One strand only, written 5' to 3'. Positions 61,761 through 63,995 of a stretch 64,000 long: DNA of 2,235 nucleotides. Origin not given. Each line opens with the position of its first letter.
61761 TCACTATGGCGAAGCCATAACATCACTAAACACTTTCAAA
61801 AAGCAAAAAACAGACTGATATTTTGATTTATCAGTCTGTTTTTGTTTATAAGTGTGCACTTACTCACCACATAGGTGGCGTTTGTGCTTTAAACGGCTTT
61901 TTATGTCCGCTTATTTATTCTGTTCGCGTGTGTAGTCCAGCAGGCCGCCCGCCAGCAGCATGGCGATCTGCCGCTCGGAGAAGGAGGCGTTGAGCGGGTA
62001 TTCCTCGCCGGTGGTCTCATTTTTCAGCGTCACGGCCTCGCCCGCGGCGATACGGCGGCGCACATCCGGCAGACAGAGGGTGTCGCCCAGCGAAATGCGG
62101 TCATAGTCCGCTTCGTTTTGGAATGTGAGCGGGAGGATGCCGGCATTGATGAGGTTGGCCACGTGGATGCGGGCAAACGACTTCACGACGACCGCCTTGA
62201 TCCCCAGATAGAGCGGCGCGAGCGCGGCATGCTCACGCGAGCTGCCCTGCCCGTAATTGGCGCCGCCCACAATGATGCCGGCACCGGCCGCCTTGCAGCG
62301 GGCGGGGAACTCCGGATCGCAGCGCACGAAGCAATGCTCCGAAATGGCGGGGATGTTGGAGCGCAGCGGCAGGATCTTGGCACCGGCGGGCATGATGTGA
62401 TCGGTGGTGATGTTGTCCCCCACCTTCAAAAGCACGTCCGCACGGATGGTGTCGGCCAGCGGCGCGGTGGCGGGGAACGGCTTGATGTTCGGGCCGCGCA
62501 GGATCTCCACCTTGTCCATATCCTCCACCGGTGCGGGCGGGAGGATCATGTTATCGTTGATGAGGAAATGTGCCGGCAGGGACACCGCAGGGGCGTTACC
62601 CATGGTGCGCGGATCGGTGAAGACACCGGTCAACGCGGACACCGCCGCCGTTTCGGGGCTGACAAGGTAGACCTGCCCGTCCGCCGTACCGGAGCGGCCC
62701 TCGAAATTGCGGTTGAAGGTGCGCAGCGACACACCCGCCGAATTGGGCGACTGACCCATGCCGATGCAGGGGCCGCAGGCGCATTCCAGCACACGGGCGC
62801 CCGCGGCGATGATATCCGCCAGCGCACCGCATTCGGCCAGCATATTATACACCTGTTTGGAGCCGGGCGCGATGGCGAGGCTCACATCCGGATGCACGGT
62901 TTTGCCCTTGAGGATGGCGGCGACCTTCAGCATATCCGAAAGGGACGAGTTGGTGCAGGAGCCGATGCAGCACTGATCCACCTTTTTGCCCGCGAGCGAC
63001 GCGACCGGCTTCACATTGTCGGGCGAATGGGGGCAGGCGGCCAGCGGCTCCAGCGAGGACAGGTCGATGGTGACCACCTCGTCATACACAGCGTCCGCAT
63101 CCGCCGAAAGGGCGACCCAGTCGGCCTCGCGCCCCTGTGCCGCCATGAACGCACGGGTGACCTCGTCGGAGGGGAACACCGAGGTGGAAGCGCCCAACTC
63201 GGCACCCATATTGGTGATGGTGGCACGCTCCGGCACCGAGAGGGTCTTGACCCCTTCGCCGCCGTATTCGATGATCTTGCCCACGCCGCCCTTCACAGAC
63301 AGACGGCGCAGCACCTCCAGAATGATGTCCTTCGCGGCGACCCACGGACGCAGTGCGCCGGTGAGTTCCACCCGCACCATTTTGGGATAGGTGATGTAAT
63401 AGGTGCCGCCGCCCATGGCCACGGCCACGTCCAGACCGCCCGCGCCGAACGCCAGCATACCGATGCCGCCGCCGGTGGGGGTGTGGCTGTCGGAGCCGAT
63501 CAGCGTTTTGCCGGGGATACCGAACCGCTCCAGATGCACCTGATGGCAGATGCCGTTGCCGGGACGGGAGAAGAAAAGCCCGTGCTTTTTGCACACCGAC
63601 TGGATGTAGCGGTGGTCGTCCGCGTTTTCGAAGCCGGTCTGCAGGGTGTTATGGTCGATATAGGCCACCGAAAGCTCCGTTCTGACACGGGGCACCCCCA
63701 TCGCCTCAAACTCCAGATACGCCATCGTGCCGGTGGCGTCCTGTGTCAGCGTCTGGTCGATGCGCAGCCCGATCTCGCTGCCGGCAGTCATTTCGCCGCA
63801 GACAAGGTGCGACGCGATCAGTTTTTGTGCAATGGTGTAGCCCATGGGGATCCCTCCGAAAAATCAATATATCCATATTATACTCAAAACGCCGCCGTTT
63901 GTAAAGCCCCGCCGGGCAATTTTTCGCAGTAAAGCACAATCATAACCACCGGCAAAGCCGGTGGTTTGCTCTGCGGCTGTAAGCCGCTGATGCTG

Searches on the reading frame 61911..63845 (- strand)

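Call 62: search_protein_families(library=pfam, proteins=[window:61911-63845:-])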
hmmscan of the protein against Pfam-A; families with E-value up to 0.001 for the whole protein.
window:61911-63845:- (644 aa): 3 families
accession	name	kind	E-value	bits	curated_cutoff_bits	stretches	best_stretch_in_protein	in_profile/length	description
PF00330.25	Aconitase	-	6.4e-110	368.7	28.7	1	8-407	2-463/463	Aconitase family (aconitate hydratase)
PF00694.25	Aconitase_C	-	3.9e-23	82.7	22.8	1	522-578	74-131/131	Aconitase C-terminal domain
PF04412.18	AcnX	-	0.0001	21.6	31.5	1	285-357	287-357/400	Aconitase X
